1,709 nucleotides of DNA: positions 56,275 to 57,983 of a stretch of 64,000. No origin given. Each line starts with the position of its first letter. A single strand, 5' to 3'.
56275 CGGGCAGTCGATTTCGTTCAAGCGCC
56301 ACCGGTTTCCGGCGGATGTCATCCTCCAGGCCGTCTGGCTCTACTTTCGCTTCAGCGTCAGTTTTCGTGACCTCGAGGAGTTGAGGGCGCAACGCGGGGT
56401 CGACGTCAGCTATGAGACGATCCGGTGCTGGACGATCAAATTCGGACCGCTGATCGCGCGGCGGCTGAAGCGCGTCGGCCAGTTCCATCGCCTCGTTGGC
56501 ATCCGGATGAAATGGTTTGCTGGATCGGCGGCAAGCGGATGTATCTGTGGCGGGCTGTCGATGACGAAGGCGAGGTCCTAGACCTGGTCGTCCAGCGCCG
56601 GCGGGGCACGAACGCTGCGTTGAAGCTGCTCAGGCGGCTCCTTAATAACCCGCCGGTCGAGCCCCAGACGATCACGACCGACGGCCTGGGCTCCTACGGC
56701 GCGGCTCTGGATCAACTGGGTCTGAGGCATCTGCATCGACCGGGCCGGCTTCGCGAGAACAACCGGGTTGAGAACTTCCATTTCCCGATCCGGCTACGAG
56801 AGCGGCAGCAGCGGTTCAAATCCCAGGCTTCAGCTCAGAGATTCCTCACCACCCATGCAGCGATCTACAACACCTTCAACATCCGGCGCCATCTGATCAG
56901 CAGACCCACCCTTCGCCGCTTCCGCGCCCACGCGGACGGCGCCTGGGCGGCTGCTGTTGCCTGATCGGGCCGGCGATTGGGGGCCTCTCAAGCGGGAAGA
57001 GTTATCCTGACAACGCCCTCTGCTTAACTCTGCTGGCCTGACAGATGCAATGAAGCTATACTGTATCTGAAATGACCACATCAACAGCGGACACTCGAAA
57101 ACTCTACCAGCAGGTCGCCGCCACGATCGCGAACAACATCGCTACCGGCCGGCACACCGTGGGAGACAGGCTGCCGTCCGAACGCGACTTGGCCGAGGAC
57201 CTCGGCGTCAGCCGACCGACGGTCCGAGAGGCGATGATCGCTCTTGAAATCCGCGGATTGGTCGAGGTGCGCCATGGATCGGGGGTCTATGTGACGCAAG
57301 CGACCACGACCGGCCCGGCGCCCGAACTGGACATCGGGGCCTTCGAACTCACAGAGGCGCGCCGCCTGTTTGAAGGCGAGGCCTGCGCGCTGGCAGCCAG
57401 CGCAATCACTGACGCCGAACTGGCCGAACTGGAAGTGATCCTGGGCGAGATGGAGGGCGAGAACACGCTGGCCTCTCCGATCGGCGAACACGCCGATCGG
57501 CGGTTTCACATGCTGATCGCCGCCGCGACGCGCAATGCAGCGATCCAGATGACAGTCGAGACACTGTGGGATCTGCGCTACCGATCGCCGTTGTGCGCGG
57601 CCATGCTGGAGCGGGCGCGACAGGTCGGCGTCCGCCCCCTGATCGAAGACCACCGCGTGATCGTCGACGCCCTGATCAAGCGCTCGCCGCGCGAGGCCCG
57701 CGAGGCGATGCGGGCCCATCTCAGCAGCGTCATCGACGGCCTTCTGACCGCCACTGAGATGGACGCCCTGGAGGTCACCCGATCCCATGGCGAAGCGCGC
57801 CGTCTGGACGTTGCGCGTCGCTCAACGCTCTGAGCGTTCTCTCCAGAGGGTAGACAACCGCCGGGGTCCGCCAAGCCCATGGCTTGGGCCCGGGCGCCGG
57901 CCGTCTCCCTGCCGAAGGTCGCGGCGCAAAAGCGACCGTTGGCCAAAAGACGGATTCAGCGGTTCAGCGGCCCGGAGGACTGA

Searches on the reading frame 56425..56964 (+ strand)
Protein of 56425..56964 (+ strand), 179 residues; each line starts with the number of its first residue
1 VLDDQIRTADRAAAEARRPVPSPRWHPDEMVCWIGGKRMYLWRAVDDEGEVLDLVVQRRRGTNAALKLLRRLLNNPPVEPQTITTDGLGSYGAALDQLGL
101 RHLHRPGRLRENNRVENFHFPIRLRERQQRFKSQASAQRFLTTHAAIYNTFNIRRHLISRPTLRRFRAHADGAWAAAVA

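Call 43: search_protein_families(library=pfam, proteins=[window:56425-56964:+], max_evalue=0.01)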
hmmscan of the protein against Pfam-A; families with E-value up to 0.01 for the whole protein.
window:56425-56964:+ (179 aa): 1 family
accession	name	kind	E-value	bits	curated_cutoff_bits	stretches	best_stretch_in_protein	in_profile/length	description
PF13610.12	DDE_Tnp_IS240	-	6.7e-29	101.2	27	1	24-150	3-135/139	DDE domain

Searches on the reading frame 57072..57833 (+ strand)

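Call 43: search_protein_families(library=pfam, proteins=[window:57072-57833:+], max_evalue=0.01)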
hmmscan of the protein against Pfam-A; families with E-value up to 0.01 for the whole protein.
window:57072-57833:+ (253 aa): 8 families
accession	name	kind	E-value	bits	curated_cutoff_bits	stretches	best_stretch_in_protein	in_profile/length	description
PF00392.27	GntR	-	7.3e-23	80.4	27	1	11-74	1-64/64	Bacterial regulatory proteins, gntR family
PF07729.17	FCD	-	1.3e-22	80.9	24.3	1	92-218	1-124/125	FCD domain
PF01978.25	TrmB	-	5.4e-05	23.4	25.6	1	38-70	26-58/68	Sugar-specific transcriptional regulator TrmB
PF13545.12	HTH_Crp_2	-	0.00011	22.5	27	1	35-74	23-61/70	Crp-like helix-turn-helix domain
PF01325.25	Fe_dep_repress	-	0.00017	22.1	26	1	35-72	23-60/60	Iron dependent repressor, N-terminal DNA binding domain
PF25213.1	HVO_A0261_N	-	0.00082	19.6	35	1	36-75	26-64/86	HVO_A0261 N-terminal domain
PF14502.12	HTH_41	-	0.0012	18.6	25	1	30-66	2-38/48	Helix-turn-helix domain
PF09339.16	HTH_IclR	-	0.0032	17.7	22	1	38-65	22-49/52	IclR helix-turn-helix domain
